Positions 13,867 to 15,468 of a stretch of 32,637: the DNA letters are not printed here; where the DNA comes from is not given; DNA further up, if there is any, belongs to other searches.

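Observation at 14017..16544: Operon PaaI thioesterase - 4TM membrane protein - Hsp70 NBD-only protein carrying a Cys4 insertion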

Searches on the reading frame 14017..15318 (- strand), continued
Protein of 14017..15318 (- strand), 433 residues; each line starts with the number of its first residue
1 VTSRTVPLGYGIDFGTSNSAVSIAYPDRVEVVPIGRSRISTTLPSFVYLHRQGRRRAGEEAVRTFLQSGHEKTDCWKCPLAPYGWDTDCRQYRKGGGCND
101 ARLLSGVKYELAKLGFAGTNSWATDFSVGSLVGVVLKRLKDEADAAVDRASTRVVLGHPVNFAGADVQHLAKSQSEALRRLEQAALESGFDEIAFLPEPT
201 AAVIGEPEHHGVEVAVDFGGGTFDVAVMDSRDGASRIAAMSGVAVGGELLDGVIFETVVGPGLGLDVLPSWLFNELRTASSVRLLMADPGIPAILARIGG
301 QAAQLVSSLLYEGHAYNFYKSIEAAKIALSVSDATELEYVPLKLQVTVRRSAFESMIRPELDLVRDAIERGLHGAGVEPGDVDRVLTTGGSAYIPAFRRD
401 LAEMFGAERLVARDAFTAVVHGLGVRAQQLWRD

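Call 63: list_cluster_members(proteins=[P0505, P0493, P0448, P0396, P0422, P0430, P0421, P0464, P0002, P0124])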
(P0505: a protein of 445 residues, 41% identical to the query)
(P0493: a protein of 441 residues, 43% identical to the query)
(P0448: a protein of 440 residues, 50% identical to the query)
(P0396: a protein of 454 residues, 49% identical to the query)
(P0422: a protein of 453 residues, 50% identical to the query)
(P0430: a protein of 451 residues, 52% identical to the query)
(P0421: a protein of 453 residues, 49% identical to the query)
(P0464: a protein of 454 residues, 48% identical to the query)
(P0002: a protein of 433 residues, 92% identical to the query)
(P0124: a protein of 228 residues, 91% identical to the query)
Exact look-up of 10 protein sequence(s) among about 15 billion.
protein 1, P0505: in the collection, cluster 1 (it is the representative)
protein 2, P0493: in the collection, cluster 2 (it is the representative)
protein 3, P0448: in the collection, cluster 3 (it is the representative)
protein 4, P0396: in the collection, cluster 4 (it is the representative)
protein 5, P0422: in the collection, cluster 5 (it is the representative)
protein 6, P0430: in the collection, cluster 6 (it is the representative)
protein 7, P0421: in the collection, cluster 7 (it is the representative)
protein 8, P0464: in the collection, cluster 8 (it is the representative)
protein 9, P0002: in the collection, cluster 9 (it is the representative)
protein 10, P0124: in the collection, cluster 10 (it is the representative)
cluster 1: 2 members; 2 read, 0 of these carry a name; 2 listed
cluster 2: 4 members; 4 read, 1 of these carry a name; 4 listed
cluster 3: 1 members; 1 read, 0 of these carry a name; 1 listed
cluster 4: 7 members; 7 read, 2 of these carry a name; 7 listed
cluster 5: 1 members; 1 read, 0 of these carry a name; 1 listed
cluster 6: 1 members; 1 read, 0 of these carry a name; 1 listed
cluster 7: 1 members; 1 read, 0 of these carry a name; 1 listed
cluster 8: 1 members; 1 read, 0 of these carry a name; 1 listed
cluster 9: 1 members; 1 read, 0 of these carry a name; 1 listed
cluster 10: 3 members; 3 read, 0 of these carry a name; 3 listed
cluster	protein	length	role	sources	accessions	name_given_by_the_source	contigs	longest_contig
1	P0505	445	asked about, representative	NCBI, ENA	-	-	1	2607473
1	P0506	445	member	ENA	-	-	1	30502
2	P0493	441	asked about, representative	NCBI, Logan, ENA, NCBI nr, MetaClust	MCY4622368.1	MAG: Hsp70 family protein [bacterium] | Hsp70 family protein [bacterium] | \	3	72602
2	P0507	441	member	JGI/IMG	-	-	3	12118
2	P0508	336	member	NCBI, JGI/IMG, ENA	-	-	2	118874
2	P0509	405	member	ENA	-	-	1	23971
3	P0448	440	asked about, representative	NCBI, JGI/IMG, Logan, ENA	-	-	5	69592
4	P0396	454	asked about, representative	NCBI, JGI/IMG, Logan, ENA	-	-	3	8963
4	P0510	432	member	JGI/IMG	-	hypothetical chaperone protein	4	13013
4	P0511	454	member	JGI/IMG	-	hypothetical chaperone protein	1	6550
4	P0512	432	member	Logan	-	-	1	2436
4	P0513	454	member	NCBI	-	-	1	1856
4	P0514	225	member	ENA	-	-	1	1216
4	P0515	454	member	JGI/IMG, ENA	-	-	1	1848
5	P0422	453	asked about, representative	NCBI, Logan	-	-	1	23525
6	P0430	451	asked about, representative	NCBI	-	-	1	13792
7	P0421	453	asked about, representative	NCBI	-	-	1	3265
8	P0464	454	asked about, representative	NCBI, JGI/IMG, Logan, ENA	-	-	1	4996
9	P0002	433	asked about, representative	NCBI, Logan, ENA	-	-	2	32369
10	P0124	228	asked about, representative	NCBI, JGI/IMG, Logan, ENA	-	-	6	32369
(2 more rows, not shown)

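Call 78: search_protein_families(library=pfam, proteins=[P0259, P0261, P0274, P0280, P0283, P0288, P0294, P0295, P0298, P0325], max_evalue=0.001)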
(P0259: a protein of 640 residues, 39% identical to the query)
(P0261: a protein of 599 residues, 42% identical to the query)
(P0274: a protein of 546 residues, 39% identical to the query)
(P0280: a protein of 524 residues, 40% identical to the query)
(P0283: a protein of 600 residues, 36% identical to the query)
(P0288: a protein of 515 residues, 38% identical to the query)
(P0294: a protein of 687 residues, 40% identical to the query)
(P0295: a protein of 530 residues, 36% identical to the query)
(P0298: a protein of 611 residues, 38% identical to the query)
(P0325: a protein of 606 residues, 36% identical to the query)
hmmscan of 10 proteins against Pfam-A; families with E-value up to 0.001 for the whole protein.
P0259 (640 aa): 3 families
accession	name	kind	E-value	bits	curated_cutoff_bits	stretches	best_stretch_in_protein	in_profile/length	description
PF00012.26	HSP70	-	8.5e-30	104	20.6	2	7-260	2-236/599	Hsp70 protein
PF06723.19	MreB_Mbl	-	0.0002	20.7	27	1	180-256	111-186/327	MreB/Mbl protein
PF14450.12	FtsA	-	0.00063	20.5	31.8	0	215-404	2-103/127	Cell division protein FtsA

P0261 (599 aa): 1 family
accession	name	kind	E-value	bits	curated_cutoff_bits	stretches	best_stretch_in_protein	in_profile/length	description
PF00012.26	HSP70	-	2.2e-27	96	20.6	2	7-286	2-232/599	Hsp70 protein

P0274 (546 aa): 2 families
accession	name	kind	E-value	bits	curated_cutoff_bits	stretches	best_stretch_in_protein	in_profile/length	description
PF00012.26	HSP70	-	1.3e-34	119.9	20.6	2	316-431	255-375/599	Hsp70 protein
PF06723.19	MreB_Mbl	-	7.6e-10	38.6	27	1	150-247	92-182/327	MreB/Mbl protein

P0280 (524 aa): 2 families
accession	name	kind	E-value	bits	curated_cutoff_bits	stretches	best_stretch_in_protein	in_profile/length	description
PF00012.26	HSP70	-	2.6e-21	76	20.6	2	7-227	2-234/599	Hsp70 protein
PF06723.19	MreB_Mbl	-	7.3e-09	35.3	27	1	145-225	104-186/327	MreB/Mbl protein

P0283 (600 aa): 2 families
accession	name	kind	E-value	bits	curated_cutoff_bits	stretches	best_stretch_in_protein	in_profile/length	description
PF00012.26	HSP70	-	2.7e-35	122.1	20.6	3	123-258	105-236/599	Hsp70 protein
PF06723.19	MreB_Mbl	-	3.5e-11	43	27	1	132-256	74-188/327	MreB/Mbl protein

P0288 (515 aa): 2 families
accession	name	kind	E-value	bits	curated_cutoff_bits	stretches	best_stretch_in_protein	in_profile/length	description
PF00012.26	HSP70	-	4e-22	78.6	20.6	2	9-264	3-231/599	Hsp70 protein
PF06723.19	MreB_Mbl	-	5.3e-06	25.9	27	0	183-265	111-186/327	MreB/Mbl protein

P0294 (687 aa): 2 families
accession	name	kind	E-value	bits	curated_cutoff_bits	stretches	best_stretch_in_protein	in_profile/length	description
PF00012.26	HSP70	-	4.7e-20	71.8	20.6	2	312-401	259-351/599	Hsp70 protein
PF06723.19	MreB_Mbl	-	5.6e-05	22.6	27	0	336-421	230-318/327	MreB/Mbl protein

P0295 (530 aa): 2 families
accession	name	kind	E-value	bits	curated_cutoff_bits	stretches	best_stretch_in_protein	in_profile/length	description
PF00012.26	HSP70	-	2e-18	66.4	20.6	1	333-421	258-351/599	Hsp70 protein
PF06723.19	MreB_Mbl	-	3.3e-07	29.9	27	0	185-267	112-185/327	MreB/Mbl protein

P0298 (611 aa): 1 family
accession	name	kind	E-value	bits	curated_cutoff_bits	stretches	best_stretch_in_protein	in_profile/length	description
PF00012.26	HSP70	-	2.2e-21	76.1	20.6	2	330-416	260-351/599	Hsp70 protein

P0325 (606 aa): 2 families
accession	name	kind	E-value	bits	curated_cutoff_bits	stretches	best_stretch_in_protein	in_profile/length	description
PF00012.26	HSP70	-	3.1e-21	75.7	20.6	1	313-429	254-370/599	Hsp70 protein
PF06723.19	MreB_Mbl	-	0.00018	20.9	27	0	192-264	123-188/327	MreB/Mbl protein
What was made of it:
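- Tried and rejected: Pfam on the C-terminal tails of longer family members, looking for fused domains: nothing beyond HSP70, MreB and FtsA (call 78).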

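Call 83: search_dna_similar(query=P0456, collection=plasmids, mode=protein, max_evalue=1e-20, max_rows=15)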
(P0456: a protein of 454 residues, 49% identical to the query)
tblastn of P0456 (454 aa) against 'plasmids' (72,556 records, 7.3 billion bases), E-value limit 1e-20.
Records with a match: 12; places in all: 12; records where one place covers at least 80% of the query: 12.
Best place of each record, by identity: <60% 12.
By first word of the organism name: Sinorhizobium 4; Phyllobacterium 2; Paracoccus 2; Hyphomicrobiales 1; Shinella 1; Microbulbifer 1; Cupriavidus 1.
By predicted mobility (MOB-suite, as given by PLSDB): non-mobilizable 10; mobilizable 2.
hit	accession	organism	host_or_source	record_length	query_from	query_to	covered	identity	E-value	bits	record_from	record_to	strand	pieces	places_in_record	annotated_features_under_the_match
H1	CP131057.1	Hyphomicrobiales bacterium UR115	tomato,bacteria,rhizosphere soil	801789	1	449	99%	29.3%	4e-28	125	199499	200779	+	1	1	none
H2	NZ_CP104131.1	Sinorhizobium sp. K101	Phaseolus vulgaris,cell ...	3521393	11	447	96%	28.0%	1e-24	115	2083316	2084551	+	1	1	none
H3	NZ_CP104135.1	Sinorhizobium sp. C101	Phaseolus vulgaris,cell ...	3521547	11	447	96%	28.0%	1e-24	115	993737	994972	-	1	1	none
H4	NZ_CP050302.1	Phyllobacterium sp. 628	Oxytropis pumilio,cell culture,root ...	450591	11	453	98%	27.6%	8e-29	127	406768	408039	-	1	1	Hsp70 family protein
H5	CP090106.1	Sinorhizobium meliloti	Medicago,Cell culture,Plant nodule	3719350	11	447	93%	28.8%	5e-23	134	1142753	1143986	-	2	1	none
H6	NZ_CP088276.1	Phyllobacterium sp. T1293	Melilotus albus,Cell culture,root nodule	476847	1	447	98%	26.8%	7e-28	124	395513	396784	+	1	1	Hsp70 family protein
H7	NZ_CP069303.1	Shinella sp. PSBB067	monoisolate,Minnesota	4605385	11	447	96%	27.3%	5e-28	125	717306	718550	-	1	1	none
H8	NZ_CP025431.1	Paracoccus zhejiangensis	single cell,sludge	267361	13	447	96%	27.4%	7e-25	115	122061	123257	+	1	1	Hsp70 family protein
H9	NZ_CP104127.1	Sinorhizobium sp. M103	Phaseolus vulgaris,cell ...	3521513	11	447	93%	28.0%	7e-21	127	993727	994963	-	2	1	none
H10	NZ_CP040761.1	Paracoccus liaowanqingii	Tibetan antelope,cell culture,feces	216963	11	414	89%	28.8%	1e-23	112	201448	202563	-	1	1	Hsp70 family protein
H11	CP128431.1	Microbulbifer sp. MKSA007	Smenospongia aurea,bacteria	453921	13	446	96%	26.6%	1e-24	114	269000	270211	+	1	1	Hsp70 family protein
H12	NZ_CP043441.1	Cupriavidus campinensis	cell culture,soil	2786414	11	427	92%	26.3%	1e-24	114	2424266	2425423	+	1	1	none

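Call 84: search_dna_similar(query=P0456, collection=phages, mode=protein, max_evalue=1e-10, max_rows=10)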
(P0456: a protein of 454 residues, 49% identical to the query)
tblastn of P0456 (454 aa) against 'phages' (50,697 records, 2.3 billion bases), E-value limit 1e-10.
No match.
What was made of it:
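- Tried and rejected: Plasmid and phage collections: only generic hits at 26-29% on plasmids and none in phages (calls 83, 84).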

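Call 86: search_protein_families(library=pfam, proteins=[L005:1982-2449:+, L005:1372-1920:+, L005:4012-5262:-, L005:5046-6659:-, L026:5558-5956:+, L056:397-822:+, L071:254-778:+], max_evalue=0.001)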
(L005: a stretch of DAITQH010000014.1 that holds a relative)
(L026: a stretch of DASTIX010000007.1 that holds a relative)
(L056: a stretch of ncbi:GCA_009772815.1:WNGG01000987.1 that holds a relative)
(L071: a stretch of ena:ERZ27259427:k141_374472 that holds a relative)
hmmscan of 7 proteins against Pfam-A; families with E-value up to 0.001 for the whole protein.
L005:1982-2449:+ (155 aa): 5 families
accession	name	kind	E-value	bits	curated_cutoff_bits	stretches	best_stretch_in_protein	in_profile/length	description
PF12802.13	MarR_2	-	2.4e-13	50.4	27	1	42-101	2-60/61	MarR family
PF01047.28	MarR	-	4.9e-08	33.2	24.6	1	48-103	6-59/59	MarR family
PF13463.12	HTH_27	-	0.00011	22.9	22.2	1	50-111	8-68/68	Winged helix DNA-binding domain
PF09339.16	HTH_IclR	-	0.00024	21.3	22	1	49-93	7-50/52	IclR helix-turn-helix domain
PF13412.12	HTH_24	-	0.00055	19.9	21.9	1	62-91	18-47/48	Winged helix-turn-helix DNA-binding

L005:1372-1920:+ (182 aa): 1 family
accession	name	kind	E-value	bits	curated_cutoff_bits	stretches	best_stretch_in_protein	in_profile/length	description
PF04264.18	YceI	-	5.4e-44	150.6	23.7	1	4-170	1-149/150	YceI-like domain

L005:4012-5262:- (416 aa): 1 family
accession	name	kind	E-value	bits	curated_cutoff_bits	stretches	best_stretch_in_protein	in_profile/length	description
PF00892.27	EamA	-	5.3e-24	85.5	28.2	2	257-393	5-132/135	EamA-like transporter family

L005:5046-6659:- (537 aa): 1 family
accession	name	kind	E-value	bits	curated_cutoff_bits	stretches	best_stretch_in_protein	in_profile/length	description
PF00211.25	Guanylate_cyc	-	6.3e-06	26.3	21.9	1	355-520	8-182/183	Adenylate and Guanylate cyclase catalytic domain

L026:5558-5956:+ (132 aa): 1 family
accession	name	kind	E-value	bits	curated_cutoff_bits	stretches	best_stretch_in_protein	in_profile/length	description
PF00027.35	cNMP_binding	-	4.7e-15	55.8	27.5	1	29-110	3-89/89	Cyclic nucleotide-binding domain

L056:397-822:+ (141 aa): 1 family
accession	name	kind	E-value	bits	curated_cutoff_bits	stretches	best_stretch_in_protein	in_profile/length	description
PF02661.23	Fic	-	1.8e-07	32.3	24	1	11-93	1-93/93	Fic/DOC family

L071:254-778:+ (174 aa): 0 families
